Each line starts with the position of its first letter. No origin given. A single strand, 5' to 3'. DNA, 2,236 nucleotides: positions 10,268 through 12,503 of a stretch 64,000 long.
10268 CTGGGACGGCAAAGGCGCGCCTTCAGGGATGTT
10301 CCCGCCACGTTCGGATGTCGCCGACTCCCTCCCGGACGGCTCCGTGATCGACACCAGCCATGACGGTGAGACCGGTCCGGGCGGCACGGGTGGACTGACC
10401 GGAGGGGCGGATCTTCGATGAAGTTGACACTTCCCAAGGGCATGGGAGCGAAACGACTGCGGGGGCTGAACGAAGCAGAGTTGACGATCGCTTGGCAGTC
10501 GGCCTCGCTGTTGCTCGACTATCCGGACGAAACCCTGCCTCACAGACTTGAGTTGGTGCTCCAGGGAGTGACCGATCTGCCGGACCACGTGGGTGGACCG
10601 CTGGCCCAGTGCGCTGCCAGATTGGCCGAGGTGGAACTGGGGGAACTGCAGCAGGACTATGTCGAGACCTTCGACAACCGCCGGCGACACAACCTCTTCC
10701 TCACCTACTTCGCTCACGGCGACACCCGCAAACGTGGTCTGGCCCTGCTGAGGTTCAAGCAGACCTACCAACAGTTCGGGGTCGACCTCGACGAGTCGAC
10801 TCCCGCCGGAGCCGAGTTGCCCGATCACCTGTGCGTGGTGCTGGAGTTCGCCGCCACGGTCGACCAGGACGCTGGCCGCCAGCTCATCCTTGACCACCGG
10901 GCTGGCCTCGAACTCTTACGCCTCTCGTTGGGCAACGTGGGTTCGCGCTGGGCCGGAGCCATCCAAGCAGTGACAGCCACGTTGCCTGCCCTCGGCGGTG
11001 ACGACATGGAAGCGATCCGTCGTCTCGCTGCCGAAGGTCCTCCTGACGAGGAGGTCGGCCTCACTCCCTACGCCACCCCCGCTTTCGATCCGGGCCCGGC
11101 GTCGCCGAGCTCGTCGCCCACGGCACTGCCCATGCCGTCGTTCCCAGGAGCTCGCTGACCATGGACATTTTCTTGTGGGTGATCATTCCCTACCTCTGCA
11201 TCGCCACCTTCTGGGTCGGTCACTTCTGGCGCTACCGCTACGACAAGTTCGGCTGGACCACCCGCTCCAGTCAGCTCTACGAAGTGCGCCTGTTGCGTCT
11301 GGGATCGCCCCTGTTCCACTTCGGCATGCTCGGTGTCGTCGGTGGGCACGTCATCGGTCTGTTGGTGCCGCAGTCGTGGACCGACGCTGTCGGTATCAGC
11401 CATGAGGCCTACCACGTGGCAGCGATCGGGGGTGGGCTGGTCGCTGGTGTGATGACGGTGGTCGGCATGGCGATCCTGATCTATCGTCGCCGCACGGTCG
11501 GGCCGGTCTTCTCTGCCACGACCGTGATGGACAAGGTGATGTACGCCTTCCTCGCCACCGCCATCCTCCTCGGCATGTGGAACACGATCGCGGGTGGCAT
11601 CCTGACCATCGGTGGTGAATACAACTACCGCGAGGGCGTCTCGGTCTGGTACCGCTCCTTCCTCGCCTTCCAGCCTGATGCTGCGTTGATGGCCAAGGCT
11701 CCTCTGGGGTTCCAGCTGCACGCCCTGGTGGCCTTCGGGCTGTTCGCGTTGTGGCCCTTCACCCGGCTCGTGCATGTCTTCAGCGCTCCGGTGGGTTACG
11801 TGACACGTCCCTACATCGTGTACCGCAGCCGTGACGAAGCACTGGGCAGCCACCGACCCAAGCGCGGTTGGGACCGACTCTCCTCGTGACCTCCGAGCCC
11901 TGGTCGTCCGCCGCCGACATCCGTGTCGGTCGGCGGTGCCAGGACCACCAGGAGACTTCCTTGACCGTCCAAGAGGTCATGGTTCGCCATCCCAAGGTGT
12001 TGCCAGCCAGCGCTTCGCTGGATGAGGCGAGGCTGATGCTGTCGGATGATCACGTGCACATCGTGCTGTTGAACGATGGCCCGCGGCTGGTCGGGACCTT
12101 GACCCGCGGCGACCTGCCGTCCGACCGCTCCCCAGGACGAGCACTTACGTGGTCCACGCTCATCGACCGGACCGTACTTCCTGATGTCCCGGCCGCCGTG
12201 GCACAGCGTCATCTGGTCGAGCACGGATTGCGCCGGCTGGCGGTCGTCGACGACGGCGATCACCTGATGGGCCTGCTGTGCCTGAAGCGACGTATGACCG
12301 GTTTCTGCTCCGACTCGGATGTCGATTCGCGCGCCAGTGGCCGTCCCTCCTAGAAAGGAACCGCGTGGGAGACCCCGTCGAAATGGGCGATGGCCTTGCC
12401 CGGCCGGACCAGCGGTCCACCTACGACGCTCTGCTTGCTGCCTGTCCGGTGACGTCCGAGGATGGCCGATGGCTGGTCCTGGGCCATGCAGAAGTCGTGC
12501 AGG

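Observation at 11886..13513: narGHJI operon extended by a CBS protein and a P450 lacking the acid-alcohol pair: possible non-oxygenase (NO-handling) P450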

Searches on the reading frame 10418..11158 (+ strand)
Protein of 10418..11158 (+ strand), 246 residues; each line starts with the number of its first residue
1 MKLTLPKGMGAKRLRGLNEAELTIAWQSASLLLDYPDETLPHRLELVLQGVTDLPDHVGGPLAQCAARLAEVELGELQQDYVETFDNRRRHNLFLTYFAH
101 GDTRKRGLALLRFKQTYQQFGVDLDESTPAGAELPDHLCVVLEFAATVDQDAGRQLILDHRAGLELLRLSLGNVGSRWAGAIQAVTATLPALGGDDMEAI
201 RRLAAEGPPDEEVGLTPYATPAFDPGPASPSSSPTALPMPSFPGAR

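Call 6: search_protein_families(library=pfam, proteins=[window:10418-11158:+], max_evalue=0.01)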
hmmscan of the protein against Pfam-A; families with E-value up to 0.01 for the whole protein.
window:10418-11158:+ (246 aa): 1 family
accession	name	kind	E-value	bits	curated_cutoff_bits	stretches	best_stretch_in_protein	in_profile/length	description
PF02613.20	Nitrate_red_del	-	9.7e-16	58.5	22.2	1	54-181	4-133/136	Nitrate reductase delta subunit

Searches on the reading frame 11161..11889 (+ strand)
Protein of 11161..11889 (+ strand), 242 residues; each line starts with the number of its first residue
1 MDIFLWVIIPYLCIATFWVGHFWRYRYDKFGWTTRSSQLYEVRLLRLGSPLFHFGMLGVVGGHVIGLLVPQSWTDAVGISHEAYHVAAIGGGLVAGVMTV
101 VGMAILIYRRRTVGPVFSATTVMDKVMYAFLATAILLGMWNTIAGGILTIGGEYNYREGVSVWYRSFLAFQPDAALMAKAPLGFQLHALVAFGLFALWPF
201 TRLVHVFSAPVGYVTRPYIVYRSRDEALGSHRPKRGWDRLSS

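Call 6: search_protein_families(library=pfam, proteins=[window:11161-11889:+], max_evalue=0.01)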
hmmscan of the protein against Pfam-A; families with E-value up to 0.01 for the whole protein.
window:11161-11889:+ (242 aa): 1 family
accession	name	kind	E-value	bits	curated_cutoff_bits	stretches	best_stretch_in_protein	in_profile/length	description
PF02665.19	Nitrate_red_gam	-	5.7e-89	297.9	22.9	1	3-224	2-217/217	Nitrate reductase gamma subunit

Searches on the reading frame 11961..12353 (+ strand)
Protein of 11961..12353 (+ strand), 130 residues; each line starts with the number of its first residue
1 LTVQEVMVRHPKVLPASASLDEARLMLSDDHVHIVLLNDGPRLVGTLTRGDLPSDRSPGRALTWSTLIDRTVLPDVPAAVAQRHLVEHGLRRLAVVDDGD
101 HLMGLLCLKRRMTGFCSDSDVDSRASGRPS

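Call 44: search_solved_structures(query=window:11961-12353:+, max_evalue=0.01, show_alignments=1)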
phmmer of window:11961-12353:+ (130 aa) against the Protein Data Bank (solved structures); distinct sequences matched with E-value up to 0.01: 7.
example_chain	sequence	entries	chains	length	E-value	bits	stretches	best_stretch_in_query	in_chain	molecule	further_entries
5awe_A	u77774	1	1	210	4.7e-09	39.6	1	1-114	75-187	Putative acetoin utilization protein, acetoin dehydrogenase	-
9z6r_A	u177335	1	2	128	0.0004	23.7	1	2-108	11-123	CBS domain containing protein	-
2ef7_A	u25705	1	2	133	0.00099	22.4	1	14-109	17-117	Hypothetical protein ST2348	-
9hk6_B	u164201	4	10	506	0.0023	21.3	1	7-109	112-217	Inosine-5'-monophosphate dehydrogenase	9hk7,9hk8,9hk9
9sr9_H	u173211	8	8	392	0.0027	21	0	71-111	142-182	Dehydrogenase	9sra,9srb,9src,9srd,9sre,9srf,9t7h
2yzi_A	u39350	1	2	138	0.0039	20.5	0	13-108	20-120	Hypothetical protein PH0107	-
2o16_A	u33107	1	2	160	0.0046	20.3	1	3-121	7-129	Acetoin utilization protein AcuB, putative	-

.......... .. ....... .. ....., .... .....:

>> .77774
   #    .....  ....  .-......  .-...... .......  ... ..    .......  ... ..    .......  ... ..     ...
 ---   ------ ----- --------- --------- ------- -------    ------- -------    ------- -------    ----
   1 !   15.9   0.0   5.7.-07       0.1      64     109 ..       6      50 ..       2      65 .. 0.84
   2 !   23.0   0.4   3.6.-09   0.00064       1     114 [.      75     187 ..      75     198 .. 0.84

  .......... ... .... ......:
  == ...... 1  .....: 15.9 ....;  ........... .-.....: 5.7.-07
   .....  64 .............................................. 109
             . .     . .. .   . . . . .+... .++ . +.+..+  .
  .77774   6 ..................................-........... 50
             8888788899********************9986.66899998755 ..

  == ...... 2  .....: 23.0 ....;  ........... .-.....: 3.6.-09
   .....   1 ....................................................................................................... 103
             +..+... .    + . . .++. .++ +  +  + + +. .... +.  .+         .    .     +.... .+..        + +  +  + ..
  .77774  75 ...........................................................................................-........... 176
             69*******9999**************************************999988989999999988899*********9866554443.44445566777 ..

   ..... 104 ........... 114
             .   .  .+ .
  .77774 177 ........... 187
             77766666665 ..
